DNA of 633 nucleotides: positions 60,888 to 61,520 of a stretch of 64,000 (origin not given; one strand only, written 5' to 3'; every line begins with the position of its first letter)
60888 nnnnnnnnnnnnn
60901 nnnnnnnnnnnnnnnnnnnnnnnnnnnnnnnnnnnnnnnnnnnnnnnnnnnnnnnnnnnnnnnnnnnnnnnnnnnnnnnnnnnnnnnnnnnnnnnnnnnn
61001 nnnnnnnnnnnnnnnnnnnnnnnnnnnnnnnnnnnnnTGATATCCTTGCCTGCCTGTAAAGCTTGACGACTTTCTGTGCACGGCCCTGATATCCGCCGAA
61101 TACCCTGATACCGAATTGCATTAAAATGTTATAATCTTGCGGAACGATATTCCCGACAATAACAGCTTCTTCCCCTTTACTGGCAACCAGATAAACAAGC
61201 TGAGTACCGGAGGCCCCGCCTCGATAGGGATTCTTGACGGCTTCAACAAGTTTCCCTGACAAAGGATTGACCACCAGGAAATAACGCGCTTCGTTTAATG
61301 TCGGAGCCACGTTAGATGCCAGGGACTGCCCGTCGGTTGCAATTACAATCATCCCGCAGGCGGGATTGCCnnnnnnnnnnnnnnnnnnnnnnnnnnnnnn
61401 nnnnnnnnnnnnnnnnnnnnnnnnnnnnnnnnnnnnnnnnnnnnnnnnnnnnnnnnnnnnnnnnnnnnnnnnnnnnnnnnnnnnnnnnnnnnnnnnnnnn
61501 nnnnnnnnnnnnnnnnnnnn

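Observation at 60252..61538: Chimeric protein: NifX-like cofactor-binding domain, prion-like Q/N/G/Y repeats with conserved Cys, and one magnetochrome haem motif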

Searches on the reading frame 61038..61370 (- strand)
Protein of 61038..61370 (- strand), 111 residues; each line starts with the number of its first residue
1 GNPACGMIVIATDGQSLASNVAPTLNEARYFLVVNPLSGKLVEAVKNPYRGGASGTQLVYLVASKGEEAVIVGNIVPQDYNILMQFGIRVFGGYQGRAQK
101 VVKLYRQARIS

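Call 26: search_solved_structures(query=A2, max_evalue=1, show_alignments=3)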
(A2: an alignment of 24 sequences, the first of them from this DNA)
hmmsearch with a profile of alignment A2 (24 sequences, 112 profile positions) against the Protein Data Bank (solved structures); distinct sequences matched with E-value up to 1: 8.
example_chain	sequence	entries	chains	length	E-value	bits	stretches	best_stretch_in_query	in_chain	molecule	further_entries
1eo1_A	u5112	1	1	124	4.3e-10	42.9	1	7-108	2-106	HYPOTHETICAL PROTEIN MTH1175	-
1rdu_A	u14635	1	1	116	4.9e-10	42.7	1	7-110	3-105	conserved hypothetical protein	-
1t3v_A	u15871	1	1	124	3.1e-06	30.5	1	18-107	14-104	conserved hypothetical protein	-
1o13_A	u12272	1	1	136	3.6e-06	30.3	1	17-107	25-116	probable NifB protein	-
2yx6_A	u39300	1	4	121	9.5e-06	28.9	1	11-106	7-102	Hypothetical protein PH0822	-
2wfb_A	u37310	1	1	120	0.0099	19.2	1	7-104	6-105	PUTATIVE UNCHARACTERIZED PROTEIN ORP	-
9e5c_5r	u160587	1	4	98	0.31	14.4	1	5-73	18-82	Dynein light chain roadblock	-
9vbo_A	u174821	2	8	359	0.52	13.7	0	25-75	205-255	3-oxoacyl-[acyl-carrier-protein (ACP)] synthase III, C-terminal domain protein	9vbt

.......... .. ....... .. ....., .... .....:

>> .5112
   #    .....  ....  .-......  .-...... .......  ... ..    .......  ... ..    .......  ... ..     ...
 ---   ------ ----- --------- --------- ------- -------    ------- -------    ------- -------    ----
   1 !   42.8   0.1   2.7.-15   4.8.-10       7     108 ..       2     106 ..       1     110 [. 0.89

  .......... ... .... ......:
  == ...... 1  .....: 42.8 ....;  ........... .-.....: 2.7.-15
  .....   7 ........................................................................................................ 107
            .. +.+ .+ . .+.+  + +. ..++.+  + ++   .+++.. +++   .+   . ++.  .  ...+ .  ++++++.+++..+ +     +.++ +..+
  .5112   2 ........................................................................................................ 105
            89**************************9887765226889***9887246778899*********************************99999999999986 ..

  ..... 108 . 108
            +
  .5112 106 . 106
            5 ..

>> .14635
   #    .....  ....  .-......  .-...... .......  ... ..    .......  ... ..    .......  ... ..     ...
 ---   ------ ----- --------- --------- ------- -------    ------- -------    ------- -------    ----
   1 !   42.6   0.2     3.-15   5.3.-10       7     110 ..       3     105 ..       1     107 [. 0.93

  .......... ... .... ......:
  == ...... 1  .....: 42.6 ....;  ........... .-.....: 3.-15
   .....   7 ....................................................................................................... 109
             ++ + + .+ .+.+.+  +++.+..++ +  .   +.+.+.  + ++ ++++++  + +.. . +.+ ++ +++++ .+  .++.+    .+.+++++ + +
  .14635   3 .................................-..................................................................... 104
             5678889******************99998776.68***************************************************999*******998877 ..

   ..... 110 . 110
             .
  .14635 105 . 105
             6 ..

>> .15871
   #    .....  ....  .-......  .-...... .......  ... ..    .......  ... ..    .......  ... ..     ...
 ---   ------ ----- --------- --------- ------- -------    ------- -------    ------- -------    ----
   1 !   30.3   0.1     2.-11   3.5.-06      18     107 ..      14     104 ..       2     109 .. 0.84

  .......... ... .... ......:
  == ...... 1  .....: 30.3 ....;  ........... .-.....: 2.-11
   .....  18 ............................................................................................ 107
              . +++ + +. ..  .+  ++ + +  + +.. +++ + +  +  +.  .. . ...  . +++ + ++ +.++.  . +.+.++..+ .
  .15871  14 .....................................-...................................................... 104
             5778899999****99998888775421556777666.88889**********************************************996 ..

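Call 31: search_protein_representatives(alignment_id=A2)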
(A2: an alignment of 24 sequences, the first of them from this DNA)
Query: 24 sequences, 112 profile positions. Proteins with E-value up to 0.001 (for the whole library): 936; up to 1e-10: 92; up to 1e-30: 27. The best 150 are listed.
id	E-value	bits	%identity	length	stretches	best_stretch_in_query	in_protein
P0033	6.5e-52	190.5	-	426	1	1-112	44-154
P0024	2.6e-51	188.6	-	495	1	1-112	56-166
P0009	3.9e-51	188.0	-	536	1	1-112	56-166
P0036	1.2e-50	186.4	-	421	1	1-111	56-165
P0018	3.2e-50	185.1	-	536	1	1-112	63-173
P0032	3.9e-50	184.8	-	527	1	1-112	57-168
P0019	4.7e-50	184.5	-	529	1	1-111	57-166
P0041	1.3e-49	183.1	-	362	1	1-112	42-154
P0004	1.8e-49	182.6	-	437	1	1-112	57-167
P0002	1.9e-49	182.6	-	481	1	1-112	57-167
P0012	2.2e-49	182.4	-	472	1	1-112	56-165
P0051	4.5e-49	181.4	-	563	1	1-112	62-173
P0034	5.6e-49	181.1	-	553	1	1-112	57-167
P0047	7.7e-49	180.6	-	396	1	1-112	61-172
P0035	1.8e-48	179.5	-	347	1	1-112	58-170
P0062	1.5e-38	147.5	-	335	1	7-110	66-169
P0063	2.0e-36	140.7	-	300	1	3-111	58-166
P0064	9.2e-31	122.4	-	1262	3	5-111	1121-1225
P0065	1.5e-30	121.7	-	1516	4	6-111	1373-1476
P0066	1.6e-30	121.7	-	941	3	5-111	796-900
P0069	3.5e-26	107.7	-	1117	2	5-111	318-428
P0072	1.3e-25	105.9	-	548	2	5-111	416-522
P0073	1.7e-25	105.5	-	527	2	4-107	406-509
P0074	2.0e-25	105.2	-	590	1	8-106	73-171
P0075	5.7e-24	100.6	-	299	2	7-108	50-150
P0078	3.9e-22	94.7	-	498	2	2-111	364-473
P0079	8.2e-22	93.6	-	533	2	5-108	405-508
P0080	3.8e-20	88.3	-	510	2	5-111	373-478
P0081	4.6e-20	88.0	-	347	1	1-110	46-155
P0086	1.9e-18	82.8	-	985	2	1-107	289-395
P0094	3.6e-15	72.2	-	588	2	7-109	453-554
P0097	7.3e-15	71.2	-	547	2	6-109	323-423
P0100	1.3e-14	70.4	-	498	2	3-111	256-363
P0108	6.3e-13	65.0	-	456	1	3-111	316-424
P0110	7.7e-13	64.7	-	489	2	5-110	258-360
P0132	2.3e-10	56.8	-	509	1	5-110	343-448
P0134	4.8e-10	55.7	-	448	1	7-111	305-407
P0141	1.2e-09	54.4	-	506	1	7-111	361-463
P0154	4.1e-09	52.7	-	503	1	5-111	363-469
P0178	9.7e-09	51.5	-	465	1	5-111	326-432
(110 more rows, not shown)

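Call 32: search_protein_families(library=pfam, proteins=[P0064, P0066, P0069, P0072, P0073, P0074, P0078, P0079, P0080, P0075], max_evalue=0.0001)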
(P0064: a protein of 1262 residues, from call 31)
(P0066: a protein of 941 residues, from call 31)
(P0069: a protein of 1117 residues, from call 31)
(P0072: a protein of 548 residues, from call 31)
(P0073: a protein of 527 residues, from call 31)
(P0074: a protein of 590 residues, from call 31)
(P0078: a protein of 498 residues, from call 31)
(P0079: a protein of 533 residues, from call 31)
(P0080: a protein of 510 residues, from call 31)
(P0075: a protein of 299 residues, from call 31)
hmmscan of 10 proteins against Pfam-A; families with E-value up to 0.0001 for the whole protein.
P0064 (1262 aa): 4 families
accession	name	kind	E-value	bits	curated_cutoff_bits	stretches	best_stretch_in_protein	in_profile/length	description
PF02579.22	Nitro_FeMo-Co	-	4.2e-40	136.4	26.3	3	1135-1221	3-93/94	Dinitrogenase iron-molybdenum cofactor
PF13180.12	PDZ_2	-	3.5e-23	82.1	27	2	75-166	1-79/80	PDZ domain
PF17820.7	PDZ_6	-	2.5e-16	59.6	27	2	103-154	2-52/54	PDZ domain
PF00595.29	PDZ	-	3.6e-15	56.5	23.2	2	73-134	8-60/81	PDZ domain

P0066 (941 aa): 1 family
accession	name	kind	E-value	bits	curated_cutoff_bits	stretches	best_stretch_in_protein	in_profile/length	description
PF02579.22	Nitro_FeMo-Co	-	3.4e-42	143.1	26.3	3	809-896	2-93/94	Dinitrogenase iron-molybdenum cofactor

P0069 (1117 aa): 4 families
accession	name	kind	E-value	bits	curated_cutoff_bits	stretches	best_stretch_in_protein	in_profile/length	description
PF02579.22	Nitro_FeMo-Co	-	2.8e-28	98.5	26.3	2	331-423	2-92/94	Dinitrogenase iron-molybdenum cofactor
PF17820.7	PDZ_6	-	5.4e-21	74.5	27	2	90-143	2-54/54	PDZ domain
PF13180.12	PDZ_2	-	9.8e-20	71.1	27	1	82-153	12-79/80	PDZ domain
PF00595.29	PDZ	-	4.6e-18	65.8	23.2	2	204-270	4-61/81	PDZ domain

P0072 (548 aa): 5 families
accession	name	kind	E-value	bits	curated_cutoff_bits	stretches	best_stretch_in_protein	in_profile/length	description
PF02579.22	Nitro_FeMo-Co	-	8.1e-29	100.2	26.3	2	302-389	3-93/94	Dinitrogenase iron-molybdenum cofactor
PF18509.6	MCR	-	2.3e-20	72.3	30.4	2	74-100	1-30/30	Magnetochrome domain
PF13180.12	PDZ_2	-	5.1e-16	59.2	27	1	171-258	4-79/80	PDZ domain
PF17820.7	PDZ_6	-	1.2e-08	35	27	1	194-237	1-43/54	PDZ domain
PF00595.29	PDZ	-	7.5e-08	33.1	23.2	1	188-246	20-80/81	PDZ domain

P0073 (527 aa): 5 families
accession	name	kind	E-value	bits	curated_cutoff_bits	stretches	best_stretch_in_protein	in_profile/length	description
PF02579.22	Nitro_FeMo-Co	-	5.8e-23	81.5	26.3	2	298-386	2-93/94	Dinitrogenase iron-molybdenum cofactor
PF18509.6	MCR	-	4.2e-16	58.6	30.4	2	105-130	1-29/30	Magnetochrome domain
PF13180.12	PDZ_2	-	7.2e-16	58.7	27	1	161-250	2-79/80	PDZ domain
PF17820.7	PDZ_6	-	6.4e-11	42.3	27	1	186-240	1-54/54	PDZ domain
PF00595.29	PDZ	-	1.2e-10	42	23.2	1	173-238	23-80/81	PDZ domain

P0074 (590 aa): 1 family
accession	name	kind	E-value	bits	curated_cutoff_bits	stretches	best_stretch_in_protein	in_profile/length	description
PF12773.13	DZR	-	5.5e-05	23.7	27.3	0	549-577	12-33/45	Double zinc ribbon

P0078 (498 aa): 5 families
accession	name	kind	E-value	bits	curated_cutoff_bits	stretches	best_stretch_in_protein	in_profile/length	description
PF02579.22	Nitro_FeMo-Co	-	9.7e-26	90.3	26.3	2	253-341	2-93/94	Dinitrogenase iron-molybdenum cofactor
PF18509.6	MCR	-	6.8e-17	61.2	30.4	2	87-112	1-29/30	Magnetochrome domain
PF13180.12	PDZ_2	-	3.6e-13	50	27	1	129-216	3-78/80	PDZ domain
PF17820.7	PDZ_6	-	3.3e-08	33.6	27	1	154-207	2-54/54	PDZ domain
PF00595.29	PDZ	-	3.1e-07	31.1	23.2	1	144-205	12-80/81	PDZ domain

P0079 (533 aa): 5 families
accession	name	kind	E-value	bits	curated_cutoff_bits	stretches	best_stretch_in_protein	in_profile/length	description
PF02579.22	Nitro_FeMo-Co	-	8e-27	93.8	26.3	2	294-381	3-93/94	Dinitrogenase iron-molybdenum cofactor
PF18509.6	MCR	-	2.5e-23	81.8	30.4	3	49-74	1-29/30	Magnetochrome domain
PF13180.12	PDZ_2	-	1.7e-12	47.9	27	1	185-252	12-79/80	PDZ domain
PF00595.29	PDZ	-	2.2e-09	38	23.2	1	185-241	25-81/81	PDZ domain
PF17820.7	PDZ_6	-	3e-09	36.9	27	1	189-240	2-52/54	PDZ domain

P0080 (510 aa): 5 families
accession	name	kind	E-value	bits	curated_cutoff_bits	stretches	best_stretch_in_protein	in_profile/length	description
PF02579.22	Nitro_FeMo-Co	-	8.9e-27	93.7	26.3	2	267-352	3-93/94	Dinitrogenase iron-molybdenum cofactor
PF18509.6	MCR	-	4.6e-16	58.5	30.4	2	95-120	1-29/30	Magnetochrome domain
PF13180.12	PDZ_2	-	1.8e-14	54.2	27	1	144-224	10-78/80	PDZ domain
PF17820.7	PDZ_6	-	2.9e-12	46.6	27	1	162-215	2-54/54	PDZ domain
PF00595.29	PDZ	-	8.2e-11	42.6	23.2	1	135-214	10-81/81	PDZ domain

P0075 (299 aa): 1 family
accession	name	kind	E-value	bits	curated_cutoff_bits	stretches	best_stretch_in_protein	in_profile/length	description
PF02579.22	Nitro_FeMo-Co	-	1.7e-29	102.4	26.3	2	62-149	3-93/94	Dinitrogenase iron-molybdenum cofactor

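Call 33: predict_structure(alignment_id=A2)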
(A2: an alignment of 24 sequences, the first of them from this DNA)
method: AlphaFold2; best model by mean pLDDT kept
length: 111 residues; sequences in the alignment: 24
mean_pLDDT: 88.3   pTM: 0.83
mean pLDDT of the five models: 88.3, 86.3, 85.8, 85.4, 64.6
residues with pLDDT >= 90: 76; 70-90: 26; 50-70: 5; < 50: 4
segments of 3 or more residues with pLDDT < 50: 1-4
pLDDT, mean of each block of 10 residues (from residue 1): 70 96 94 93 93 79 90 92 92 92 84 57
secondary structure, 60 per line:
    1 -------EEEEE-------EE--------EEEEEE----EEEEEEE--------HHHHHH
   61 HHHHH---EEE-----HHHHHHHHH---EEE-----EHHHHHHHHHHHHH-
elements in order: E8-12 E30-35 E40-46 H55-65 E69-71 H77-85 E89-91 H98-110

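Call 34: list_cluster_members(proteins=[P0072, P0073, P0078, P0079, P0080, P0064, P0069, P0066, P0065, P0062])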
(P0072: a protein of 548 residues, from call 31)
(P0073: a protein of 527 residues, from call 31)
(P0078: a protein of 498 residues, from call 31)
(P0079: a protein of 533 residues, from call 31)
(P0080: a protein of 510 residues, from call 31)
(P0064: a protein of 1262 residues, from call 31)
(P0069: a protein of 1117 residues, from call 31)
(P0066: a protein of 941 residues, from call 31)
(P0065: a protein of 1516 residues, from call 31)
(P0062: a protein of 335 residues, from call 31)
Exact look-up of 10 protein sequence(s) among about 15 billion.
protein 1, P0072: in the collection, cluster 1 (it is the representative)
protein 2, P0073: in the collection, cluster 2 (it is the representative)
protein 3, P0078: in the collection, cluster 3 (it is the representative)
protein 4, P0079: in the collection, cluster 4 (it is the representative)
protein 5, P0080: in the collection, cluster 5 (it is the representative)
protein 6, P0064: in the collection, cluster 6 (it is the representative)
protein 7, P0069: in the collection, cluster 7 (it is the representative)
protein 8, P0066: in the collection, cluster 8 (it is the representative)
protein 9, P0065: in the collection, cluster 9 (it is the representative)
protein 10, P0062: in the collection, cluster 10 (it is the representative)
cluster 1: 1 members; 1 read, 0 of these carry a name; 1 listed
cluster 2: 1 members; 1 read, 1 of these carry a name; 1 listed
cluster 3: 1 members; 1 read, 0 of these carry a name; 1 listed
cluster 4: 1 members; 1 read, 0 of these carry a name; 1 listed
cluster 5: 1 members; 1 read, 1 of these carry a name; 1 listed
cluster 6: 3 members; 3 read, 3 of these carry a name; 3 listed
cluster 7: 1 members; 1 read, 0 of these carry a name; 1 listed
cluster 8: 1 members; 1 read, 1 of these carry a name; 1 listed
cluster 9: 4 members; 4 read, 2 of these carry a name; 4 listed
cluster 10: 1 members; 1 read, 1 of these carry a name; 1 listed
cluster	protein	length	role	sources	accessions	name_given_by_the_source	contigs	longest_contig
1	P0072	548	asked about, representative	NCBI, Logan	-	-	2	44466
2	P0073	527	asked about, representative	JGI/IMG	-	predicted Fe-Mo cluster-binding NifX family protein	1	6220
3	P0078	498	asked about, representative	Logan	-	-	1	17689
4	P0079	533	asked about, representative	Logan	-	-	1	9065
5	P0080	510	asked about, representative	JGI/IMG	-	predicted Fe-Mo cluster-binding NifX family protein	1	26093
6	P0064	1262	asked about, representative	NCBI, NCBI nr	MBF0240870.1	MAG: PDZ domain-containing protein [Desulfamplus sp.] | PDZ domain-containing protein [Desulfamplus sp.]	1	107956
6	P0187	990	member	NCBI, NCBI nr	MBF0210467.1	MAG: PDZ domain-containing protein, partial [Desulfamplus sp.] | PDZ domain-containing protein [Desulfamplus sp.]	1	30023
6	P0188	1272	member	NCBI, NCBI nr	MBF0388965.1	MAG: PDZ domain-containing protein [Desulfamplus sp.] | PDZ domain-containing protein [Desulfamplus sp.]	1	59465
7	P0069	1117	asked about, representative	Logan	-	-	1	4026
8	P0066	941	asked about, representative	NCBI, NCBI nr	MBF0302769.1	MAG: hypothetical protein HQK73_06995, partial [Desulfamplus sp.] | hypothetical protein [Desulfamplus sp.]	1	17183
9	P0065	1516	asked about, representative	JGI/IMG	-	predicted Fe-Mo cluster-binding NifX family protein/Zn finger protein HypA/HybF involved ...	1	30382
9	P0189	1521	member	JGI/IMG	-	predicted Fe-Mo cluster-binding NifX family protein/Zn finger protein HypA/HybF involved ...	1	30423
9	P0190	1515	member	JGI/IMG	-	-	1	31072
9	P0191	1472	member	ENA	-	-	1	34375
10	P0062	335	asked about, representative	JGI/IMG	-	predicted Fe-Mo cluster-binding NifX family protein/predicted RNA-binding Zn-ribbon ...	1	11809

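Call 37: fold_search(model_id=the predicted structure, library=pdb)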
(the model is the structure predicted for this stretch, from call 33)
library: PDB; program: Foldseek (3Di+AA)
matches with E <= 10: 666; with E <= 0.001: 11
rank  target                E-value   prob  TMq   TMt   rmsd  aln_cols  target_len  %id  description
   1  1o13                  1.2e-07  1.00  0.76  0.78   2.8       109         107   24  Crystal structure of a putative dinitrogenase iron-molybdenum cofactor (tm1816) from thermotoga maritima at 1.83 A resol (released 2002-12-18)
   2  1rdu_MODEL_1_A        1.4e-07  1.00  0.77  0.74   2.7       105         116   26  NMR STRUCTURE OF A PUTATIVE NIFB PROTEIN FROM THERMOTOGA (TM1290), WHICH BELONGS TO THE DUF35 FAMILY (released 2004-07-06)
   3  1t3v_MODEL_1_A        1.6e-07  1.00  0.79  0.72   2.1       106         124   24  The NMR solution structure of TM1816 (released 2004-12-14)
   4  2wfb                  3.2e-07  1.00  0.83  0.77   1.7       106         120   21  High resolution structure of the apo form of the orange protein (ORP) from Desulfovibrio gigas (released 2010-05-26)
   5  2yx6_C                1.4e-06  1.00  0.77  0.76   2.3       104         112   23  Crystal structure of PH0822 (released 2007-10-30)
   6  2yx6_D                1.6e-06  1.00  0.77  0.77   2.3       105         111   22  Crystal structure of PH0822 (released 2007-10-30)
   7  2yx6_B                2.2e-06  1.00  0.77  0.77   2.1       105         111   22  Crystal structure of PH0822 (released 2007-10-30)
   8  2yx6_A                5.8e-06  1.00  0.76  0.77   2.2       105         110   23  Crystal structure of PH0822 (released 2007-10-30)
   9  1p90                  7.0e-05  1.00  0.74  0.68   3.0       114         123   14  The Three-dimensional Structure of the Core Domain of NafY from Azotobacter vinelandii determined at 1.8 resolution (released 2003-08-19)
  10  9ian_F                1.1e-04  1.00  0.69  0.55   3.4       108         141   18  Nitrogenase maturase NifEN in complex with the cofactor chaperone NifX (released 2026-03-04)
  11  2qtd                  1.6e-04  1.00  0.65  0.69   3.3       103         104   16  Crystal structure of a putative dinitrogenase (mj0327) from methanocaldococcus jannaschii dsm at 1.70 A resolution (released 2007-08-21)
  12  3nf6_A                6.0e-02  0.75  0.45  0.36   6.1       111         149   16  Structural basis for a new mechanism of inhibition of HIV integrase identified by fragment screening and structure bas (released 2011-04-27)
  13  4ah9_A                6.0e-02  0.69  0.44  0.35   6.2       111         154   17  Parallel screening of a low molecular weight compound library: do differences in methodology affect hit identification (released 2012-12-19)
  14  3vqb_A                6.4e-02  0.72  0.46  0.38   9.2       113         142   16  HIV-1 IN core domain in complex with 6-fluoro-4H-1,3-benzodioxine-8-carboxylic acid (released 2013-01-30)
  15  3zt3_B                8.4e-02  0.69  0.46  0.37   6.2       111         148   15  Small molecule inhibitors of the LEDGF site of HIV type 1 integrase identified by fragment screening and structure bas (released 2012-07-11)
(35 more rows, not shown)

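Call 38: find_related_loci(query=A3, collection=genome_contigs, flank=6000)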
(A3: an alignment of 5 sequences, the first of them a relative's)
Query A3 (548 aa) in genome_contigs; peptide patterns used: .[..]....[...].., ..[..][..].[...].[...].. (x = any residue, [..] = any of these).
40 stretches matched a pattern; 6 encode a relative of the query (tblastn E <= 1e-3); 6 distinct loci.
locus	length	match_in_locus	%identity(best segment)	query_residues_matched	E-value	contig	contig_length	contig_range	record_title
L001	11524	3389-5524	100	1-548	0e+0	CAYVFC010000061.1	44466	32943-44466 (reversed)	MAG TPA_asm: uncultured Sandaracinaceae bacterium isolate binchicken_co178_212 genome assembly, contig: NODE_1358_length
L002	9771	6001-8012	36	2-528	9e-80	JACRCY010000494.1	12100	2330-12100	MAG: Deltaproteobacteria bacterium isolate NC_groundwater_1658_Pr3_B-0.1um_72_13 SR-2_scaffold_141_3132736, whole genome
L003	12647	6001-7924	37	6-530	5e-79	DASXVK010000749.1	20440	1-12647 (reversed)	MAG TPA_asm: Polyangia bacterium isolate SMAG_U4743 k141_220793, whole genome shotgun sequence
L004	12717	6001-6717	26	58-255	3e-13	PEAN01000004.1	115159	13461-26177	MAG: Magnetococcales bacterium DCbin4 scaffold16, whole genome shotgun sequence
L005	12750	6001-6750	26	74-255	2e-12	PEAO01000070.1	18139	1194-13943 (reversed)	MAG: Magnetococcales bacterium DCbin2 scaffold333, whole genome shotgun sequence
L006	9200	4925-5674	25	74-255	2e-11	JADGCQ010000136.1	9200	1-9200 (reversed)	MAG: Magnetococcales bacterium isolate nWRX3bin6 nWRX3_bin6_NODE_136_length_9200_cov_125.431711, whole genome shotgun se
